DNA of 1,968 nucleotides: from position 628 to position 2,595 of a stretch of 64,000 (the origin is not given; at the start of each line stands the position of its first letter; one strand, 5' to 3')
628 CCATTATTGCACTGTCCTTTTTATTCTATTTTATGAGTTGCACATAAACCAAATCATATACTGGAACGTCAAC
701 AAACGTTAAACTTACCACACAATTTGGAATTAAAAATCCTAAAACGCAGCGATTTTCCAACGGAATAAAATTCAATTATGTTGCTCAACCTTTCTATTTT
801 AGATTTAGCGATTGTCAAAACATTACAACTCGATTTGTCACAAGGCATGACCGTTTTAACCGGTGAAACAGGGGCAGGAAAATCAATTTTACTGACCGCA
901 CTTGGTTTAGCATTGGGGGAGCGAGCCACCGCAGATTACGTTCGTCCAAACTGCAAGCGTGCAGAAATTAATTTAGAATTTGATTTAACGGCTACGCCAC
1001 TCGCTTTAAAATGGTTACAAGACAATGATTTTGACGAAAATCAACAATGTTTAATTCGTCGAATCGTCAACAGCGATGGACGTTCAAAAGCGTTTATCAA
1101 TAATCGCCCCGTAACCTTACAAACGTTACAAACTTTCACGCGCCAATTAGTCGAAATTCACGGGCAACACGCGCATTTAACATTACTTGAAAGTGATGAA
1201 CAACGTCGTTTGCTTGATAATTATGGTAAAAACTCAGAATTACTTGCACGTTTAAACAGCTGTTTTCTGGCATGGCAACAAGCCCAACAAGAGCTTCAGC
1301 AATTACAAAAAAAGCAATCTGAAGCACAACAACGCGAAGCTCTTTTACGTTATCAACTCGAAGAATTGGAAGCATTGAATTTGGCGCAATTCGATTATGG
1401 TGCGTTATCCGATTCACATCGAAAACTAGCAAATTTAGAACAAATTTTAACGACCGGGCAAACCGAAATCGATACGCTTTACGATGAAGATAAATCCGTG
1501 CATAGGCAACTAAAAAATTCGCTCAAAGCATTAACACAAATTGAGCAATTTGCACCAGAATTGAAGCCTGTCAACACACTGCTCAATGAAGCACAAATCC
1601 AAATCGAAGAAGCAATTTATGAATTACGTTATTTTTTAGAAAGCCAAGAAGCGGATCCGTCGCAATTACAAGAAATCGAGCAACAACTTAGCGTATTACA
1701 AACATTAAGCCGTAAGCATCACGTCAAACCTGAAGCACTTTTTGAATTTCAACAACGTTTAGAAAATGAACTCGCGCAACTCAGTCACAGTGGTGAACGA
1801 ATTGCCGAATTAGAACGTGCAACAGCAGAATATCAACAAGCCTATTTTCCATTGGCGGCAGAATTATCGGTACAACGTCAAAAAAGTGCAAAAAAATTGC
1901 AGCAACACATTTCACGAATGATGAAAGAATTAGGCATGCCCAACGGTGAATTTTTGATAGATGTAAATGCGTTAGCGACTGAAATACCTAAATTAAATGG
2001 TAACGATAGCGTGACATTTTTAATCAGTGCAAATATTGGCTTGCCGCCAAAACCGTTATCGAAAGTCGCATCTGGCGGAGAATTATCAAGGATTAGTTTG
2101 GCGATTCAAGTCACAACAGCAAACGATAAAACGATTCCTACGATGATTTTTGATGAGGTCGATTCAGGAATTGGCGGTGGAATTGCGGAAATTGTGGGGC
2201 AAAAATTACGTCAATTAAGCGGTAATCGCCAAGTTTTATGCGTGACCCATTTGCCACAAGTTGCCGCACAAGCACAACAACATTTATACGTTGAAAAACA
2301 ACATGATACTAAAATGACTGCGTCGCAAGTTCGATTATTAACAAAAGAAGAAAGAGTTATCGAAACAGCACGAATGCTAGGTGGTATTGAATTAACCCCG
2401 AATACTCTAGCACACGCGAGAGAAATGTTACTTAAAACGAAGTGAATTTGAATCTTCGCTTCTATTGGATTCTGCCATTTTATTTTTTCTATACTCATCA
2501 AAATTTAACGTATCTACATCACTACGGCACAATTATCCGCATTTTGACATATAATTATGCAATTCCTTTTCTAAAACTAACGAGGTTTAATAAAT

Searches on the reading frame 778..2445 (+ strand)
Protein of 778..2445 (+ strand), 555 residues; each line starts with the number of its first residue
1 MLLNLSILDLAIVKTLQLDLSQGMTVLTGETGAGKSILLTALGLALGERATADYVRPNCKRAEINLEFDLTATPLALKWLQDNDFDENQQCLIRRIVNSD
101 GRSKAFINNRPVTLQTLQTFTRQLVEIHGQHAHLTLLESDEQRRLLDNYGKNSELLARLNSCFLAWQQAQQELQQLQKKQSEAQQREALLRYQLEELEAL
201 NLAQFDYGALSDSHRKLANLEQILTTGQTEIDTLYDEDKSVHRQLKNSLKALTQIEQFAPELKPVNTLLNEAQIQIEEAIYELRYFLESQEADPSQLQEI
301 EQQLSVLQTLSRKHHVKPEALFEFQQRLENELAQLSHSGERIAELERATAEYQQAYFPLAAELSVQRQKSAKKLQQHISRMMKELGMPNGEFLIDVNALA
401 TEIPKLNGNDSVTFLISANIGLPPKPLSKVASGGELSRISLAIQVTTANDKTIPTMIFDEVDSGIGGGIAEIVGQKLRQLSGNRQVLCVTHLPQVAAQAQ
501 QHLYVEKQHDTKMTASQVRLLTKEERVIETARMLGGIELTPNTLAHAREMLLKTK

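Call 48: search_protein_families(library=pfam, proteins=[window:778-2445:+], max_evalue=0.00001)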
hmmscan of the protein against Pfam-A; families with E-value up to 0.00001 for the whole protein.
window:778-2445:+ (555 aa): 3 families
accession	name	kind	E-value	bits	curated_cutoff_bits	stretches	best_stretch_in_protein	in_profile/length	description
PF02463.25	SMC_N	-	6.1e-20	72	40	1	14-511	16-217/220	RecF/RecN/SMC N terminal domain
PF13476.12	AAA_23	-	7.1e-12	46.8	27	1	12-209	9-185/201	AAA domain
PF13175.12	AAA_15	-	2.6e-06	27.7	32.1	1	14-397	15-291/374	AAA ATPase domain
